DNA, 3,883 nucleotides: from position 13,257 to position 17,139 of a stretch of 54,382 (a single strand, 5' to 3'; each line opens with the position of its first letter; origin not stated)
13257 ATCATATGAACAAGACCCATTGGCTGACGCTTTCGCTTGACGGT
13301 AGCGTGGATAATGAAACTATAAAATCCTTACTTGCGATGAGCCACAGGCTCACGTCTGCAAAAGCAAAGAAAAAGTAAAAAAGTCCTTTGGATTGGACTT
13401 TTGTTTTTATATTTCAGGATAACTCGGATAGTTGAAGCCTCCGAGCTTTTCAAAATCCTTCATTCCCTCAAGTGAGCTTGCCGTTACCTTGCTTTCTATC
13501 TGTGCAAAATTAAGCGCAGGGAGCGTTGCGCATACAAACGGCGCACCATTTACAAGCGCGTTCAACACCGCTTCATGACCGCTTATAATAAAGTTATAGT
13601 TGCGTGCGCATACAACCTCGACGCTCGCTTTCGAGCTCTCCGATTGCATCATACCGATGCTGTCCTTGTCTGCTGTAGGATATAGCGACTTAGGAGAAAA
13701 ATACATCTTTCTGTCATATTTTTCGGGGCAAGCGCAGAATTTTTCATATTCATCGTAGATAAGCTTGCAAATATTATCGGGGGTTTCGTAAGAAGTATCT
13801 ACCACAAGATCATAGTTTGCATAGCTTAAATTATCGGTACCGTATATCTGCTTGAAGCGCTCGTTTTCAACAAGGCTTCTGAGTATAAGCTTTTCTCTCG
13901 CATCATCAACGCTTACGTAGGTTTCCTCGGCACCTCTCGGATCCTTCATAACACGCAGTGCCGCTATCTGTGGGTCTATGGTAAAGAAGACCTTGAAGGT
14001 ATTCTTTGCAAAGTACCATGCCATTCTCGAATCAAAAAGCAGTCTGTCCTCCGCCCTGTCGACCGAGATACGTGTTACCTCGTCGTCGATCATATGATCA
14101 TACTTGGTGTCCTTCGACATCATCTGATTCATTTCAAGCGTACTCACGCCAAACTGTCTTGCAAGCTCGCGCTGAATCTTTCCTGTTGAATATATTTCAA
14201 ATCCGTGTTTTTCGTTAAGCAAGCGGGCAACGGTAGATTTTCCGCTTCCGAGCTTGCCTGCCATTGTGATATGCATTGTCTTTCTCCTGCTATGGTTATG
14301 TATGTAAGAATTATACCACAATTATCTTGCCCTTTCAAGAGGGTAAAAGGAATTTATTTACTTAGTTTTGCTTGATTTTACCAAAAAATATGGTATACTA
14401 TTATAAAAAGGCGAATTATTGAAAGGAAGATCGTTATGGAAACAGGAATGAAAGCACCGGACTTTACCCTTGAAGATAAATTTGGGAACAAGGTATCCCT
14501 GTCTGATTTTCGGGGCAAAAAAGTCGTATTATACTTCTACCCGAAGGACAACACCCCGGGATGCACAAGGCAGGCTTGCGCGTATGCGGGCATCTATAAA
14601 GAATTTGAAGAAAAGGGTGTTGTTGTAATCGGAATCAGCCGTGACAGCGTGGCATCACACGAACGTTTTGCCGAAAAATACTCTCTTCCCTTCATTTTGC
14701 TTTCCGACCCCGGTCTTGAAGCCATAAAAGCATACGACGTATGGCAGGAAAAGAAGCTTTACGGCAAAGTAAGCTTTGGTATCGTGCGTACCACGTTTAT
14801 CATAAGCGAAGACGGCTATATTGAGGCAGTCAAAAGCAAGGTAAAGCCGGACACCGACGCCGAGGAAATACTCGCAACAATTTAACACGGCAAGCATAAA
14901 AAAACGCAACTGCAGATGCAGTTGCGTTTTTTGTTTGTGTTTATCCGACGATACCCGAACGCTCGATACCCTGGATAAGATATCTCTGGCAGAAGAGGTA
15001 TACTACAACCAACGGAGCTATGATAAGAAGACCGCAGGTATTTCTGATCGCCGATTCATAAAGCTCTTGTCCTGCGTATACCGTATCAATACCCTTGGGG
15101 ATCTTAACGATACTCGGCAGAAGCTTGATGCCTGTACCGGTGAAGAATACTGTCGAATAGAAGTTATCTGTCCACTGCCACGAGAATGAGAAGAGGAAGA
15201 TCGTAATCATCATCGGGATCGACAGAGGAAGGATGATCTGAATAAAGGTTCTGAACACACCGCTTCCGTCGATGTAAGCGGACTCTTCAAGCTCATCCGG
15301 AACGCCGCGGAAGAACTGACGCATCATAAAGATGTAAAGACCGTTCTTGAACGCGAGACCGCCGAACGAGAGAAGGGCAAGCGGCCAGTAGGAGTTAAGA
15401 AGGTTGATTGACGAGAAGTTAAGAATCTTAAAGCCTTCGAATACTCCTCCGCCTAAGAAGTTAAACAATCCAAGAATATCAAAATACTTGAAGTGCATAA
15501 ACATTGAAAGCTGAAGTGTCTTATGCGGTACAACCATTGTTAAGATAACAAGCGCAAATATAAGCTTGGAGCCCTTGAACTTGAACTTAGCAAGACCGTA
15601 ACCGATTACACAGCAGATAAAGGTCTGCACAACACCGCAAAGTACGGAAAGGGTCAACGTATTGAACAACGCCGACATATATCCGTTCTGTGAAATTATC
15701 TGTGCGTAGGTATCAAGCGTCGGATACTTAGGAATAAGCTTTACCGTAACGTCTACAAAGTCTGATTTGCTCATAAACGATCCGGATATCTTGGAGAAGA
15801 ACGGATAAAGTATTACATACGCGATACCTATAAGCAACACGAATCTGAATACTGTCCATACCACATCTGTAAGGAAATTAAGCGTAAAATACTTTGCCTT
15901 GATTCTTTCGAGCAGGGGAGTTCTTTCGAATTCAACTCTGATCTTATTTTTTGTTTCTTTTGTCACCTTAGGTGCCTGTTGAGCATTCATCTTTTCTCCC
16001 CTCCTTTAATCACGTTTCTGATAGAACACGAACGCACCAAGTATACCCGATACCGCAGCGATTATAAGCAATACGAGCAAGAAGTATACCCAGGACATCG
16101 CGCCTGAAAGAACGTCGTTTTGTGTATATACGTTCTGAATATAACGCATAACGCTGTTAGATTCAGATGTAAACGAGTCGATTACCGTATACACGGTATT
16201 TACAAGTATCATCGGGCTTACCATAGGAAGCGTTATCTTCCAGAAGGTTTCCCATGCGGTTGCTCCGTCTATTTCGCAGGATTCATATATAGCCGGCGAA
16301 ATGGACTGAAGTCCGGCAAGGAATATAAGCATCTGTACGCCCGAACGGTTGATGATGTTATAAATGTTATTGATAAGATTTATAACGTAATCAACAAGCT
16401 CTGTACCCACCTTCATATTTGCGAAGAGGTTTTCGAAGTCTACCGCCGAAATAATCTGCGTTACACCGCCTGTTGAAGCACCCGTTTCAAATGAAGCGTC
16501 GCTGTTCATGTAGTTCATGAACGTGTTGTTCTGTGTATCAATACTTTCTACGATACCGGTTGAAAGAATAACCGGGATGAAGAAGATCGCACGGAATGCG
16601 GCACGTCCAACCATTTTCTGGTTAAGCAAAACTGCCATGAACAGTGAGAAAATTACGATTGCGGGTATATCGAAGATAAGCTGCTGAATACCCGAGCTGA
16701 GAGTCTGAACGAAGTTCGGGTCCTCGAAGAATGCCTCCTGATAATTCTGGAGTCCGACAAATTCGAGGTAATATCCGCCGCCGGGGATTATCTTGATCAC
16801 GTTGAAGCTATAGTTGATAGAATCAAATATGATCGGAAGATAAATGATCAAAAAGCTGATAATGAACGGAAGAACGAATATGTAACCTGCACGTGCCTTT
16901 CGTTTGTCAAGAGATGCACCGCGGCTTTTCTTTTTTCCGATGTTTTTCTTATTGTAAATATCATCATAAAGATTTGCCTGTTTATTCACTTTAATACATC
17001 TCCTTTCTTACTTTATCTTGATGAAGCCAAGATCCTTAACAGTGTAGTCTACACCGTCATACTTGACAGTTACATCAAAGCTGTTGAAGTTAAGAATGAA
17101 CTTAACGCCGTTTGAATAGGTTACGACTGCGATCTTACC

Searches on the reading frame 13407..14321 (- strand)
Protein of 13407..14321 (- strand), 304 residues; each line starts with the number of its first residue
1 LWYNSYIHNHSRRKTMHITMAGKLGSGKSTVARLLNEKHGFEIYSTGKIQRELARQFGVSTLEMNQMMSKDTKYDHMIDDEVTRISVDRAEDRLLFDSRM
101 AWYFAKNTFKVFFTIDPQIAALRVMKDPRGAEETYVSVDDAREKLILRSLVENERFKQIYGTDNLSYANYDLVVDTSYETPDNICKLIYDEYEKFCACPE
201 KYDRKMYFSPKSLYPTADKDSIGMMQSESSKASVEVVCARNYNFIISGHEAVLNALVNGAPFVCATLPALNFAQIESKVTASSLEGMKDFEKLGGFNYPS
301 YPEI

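Call 7: search_protein_families(library=pfam, proteins=[window:13407-14321:-], max_evalue=0.001)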
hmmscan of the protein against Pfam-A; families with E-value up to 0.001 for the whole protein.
window:13407-14321:- (304 aa): 4 families
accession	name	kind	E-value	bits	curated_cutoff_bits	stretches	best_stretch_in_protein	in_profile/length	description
PF13189.12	Cytidylate_kin2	-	1.3e-16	61.8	28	1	17-177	1-175/176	Cytidylate kinase-like family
PF02224.24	Cytidylate_kin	-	3.6e-09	37.1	26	1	18-64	1-50/211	Cytidylate kinase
PF13238.12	AAA_18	-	1e-08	36.1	29.4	1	18-128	1-112/128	AAA domain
PF13207.12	AAA_17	-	4.9e-08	33.8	27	1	24-101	4-81/136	AAA domain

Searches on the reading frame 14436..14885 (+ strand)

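Call 7: search_protein_families(library=pfam, proteins=[window:14436-14885:+], max_evalue=0.001)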
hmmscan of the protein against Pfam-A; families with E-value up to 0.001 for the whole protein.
window:14436-14885:+ (149 aa): 2 families
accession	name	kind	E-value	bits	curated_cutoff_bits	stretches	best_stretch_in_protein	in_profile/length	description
PF00578.27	AhpC-TSA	-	5.7e-43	146.2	26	1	4-131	2-123/124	AhpC/TSA family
PF08534.16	Redoxin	-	2.3e-27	96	26.6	1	3-144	2-146/148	Redoxin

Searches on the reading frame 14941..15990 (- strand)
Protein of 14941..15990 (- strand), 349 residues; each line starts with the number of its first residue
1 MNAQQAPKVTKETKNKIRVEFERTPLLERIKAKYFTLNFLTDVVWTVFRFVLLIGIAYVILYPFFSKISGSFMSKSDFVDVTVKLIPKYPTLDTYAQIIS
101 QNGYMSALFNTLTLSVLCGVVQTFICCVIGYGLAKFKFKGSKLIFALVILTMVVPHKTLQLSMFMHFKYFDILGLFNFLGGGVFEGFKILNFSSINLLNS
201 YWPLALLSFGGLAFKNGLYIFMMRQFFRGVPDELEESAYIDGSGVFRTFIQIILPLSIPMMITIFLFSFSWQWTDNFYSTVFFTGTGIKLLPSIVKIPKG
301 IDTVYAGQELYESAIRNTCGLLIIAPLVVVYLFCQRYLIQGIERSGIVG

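Call 3: search_protein_families(library=pfam, proteins=[window:14941-15990:-], max_evalue=0.01)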
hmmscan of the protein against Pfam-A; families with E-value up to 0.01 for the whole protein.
window:14941-15990:- (349 aa): 1 family
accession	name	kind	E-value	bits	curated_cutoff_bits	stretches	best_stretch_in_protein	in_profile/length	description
PF00528.27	BPD_transp_1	-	9.1e-15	55.3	26.4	1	128-342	3-182/184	Binding-protein-dependent transport system inner membrane component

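Call 4: search_protein_families(library=ncbifam, proteins=[window:14941-15990:-], max_evalue=0.01)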
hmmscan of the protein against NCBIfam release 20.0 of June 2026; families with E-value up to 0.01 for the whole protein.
window:14941-15990:- (349 aa): 16 families
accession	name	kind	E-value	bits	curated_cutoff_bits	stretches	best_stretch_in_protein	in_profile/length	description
NF008210.0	PRK10973.1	equivalog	1.3e-19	71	297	1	46-342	9-276/281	sn-glycerol-3-phosphate ABC transporter permease UgpE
NF040932.1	ABC_arch_GlcU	equivalog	2.7e-17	63.3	340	2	193-343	125-265/272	glucose ABC transporter permease GlcU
NF008231.0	PRK10998.1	equivalog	1.6e-15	57.5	261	1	104-347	81-294/296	maltose ABC transporter permease MalG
NF007047.0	PRK09500.1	equivalog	2e-10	40.7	326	2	89-176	41-129/257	spermidine/putrescine ABC transporter permease PotC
TIGR01581.1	Mo_ABC_porter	hypoth_equivalog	3.9e-10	39.6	210.3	1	105-286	16-184/225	ABC transporter permease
NF040839.1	tungstate_WtpB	equivalog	2.4e-09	37.2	340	1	88-269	26-190/251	tungstate ABC transporter permease WtpB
TIGR02139.1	permease_CysT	equivalog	6.5e-07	29.2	246.1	1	91-285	35-212/265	sulfate ABC transporter permease subunit CysT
NF007044.0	PRK09497.1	equivalog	2.4e-06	27.2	348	1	56-297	19-242/285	spermidine/putrescine ABC transporter permease PotB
TIGR02141.1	modB_ABC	equivalog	3.7e-06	26.7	182.6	1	111-270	3-146/208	molybdate ABC transporter permease subunit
NF006939.0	PRK09421.1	equivalog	6.7e-06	25.7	262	1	105-283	9-171/230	molybdate ABC transporter permease subunit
TIGR00969.1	3a0106s02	subfamily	2.9e-05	23.7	240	1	91-165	46-120/272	sulfate ABC transporter permease subunit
NF007852.0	PRK10561.1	equivalog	7.4e-05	22.7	335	1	84-331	48-284/295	sn-glycerol-3-phosphate ABC transporter permease UgpA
NF007889.0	PRK10592.1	equivalog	0.00013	21.7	476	1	227-295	163-230/281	putrescine ABC transporter permease PotI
NF008208.0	PRK10971.1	equivalog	0.00078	19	415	1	92-285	44-220/277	sulfate/thiosulfate ABC transporter permease CysT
TIGR03262.1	PhnU2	equivalog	0.0014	17.3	593.25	0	91-270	39-199/546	putative 2-aminoethylphosphonate ABC transporter permease subunit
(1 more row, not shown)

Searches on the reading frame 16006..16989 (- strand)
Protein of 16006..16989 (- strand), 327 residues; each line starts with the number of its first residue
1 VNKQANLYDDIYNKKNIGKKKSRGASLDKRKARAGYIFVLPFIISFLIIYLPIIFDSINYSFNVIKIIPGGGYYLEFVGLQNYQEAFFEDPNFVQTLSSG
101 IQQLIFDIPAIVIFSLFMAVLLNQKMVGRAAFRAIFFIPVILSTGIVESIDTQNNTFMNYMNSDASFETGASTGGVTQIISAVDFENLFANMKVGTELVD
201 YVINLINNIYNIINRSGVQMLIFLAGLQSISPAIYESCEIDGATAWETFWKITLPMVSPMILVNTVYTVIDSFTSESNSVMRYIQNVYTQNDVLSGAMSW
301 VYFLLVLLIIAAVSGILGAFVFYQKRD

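Call 3: search_protein_families(library=pfam, proteins=[window:16006-16989:-], max_evalue=0.01)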
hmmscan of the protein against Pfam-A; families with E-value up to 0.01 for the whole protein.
window:16006-16989:- (327 aa): 1 family
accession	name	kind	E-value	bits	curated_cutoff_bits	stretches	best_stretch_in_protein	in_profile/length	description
PF00528.27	BPD_transp_1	-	8.1e-08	32.6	26.4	1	220-277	69-126/184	Binding-protein-dependent transport system inner membrane component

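Call 4: search_protein_families(library=ncbifam, proteins=[window:16006-16989:-], max_evalue=0.01)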
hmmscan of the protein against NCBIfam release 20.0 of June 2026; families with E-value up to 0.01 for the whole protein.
window:16006-16989:- (327 aa): 11 families
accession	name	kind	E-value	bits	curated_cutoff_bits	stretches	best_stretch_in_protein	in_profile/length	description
NF007852.0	PRK10561.1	equivalog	8.4e-11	42.2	335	1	34-274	13-232/295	sn-glycerol-3-phosphate ABC transporter permease UgpA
NF040932.1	ABC_arch_GlcU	equivalog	1.4e-06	28.2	340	1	212-273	144-202/272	glucose ABC transporter permease GlcU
NF008232.0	PRK10999.1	equivalog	2.4e-05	23.3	392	1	220-260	390-432/520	maltose ABC transporter permease MalF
NF008231.0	PRK10998.1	equivalog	5.9e-05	22.8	261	1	226-275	180-229/296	maltose ABC transporter permease MalG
NF040931.1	ABC_arch_GlcT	equivalog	0.00022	21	360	1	41-306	4-242/278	glucose ABC transporter permease GlcT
TIGR03262.1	PhnU2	equivalog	0.00027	19.7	593.25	1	217-278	422-483/546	putative 2-aminoethylphosphonate ABC transporter permease subunit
TIGR01581.1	Mo_ABC_porter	hypoth_equivalog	0.00041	19.9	210.3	1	224-270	123-169/225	ABC transporter permease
NF008208.0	PRK10971.1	equivalog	0.00042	19.9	415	1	227-295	163-230/277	sulfate/thiosulfate ABC transporter permease CysT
TIGR00969.1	3a0106s02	subfamily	0.00049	19.6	240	1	227-269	166-208/272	sulfate ABC transporter permease subunit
NF006939.0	PRK09421.1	equivalog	0.00057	19.4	262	1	227-298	116-186/230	molybdate ABC transporter permease subunit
TIGR02141.1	modB_ABC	equivalog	0.0035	17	182.6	0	227-266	103-142/208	molybdate ABC transporter permease subunit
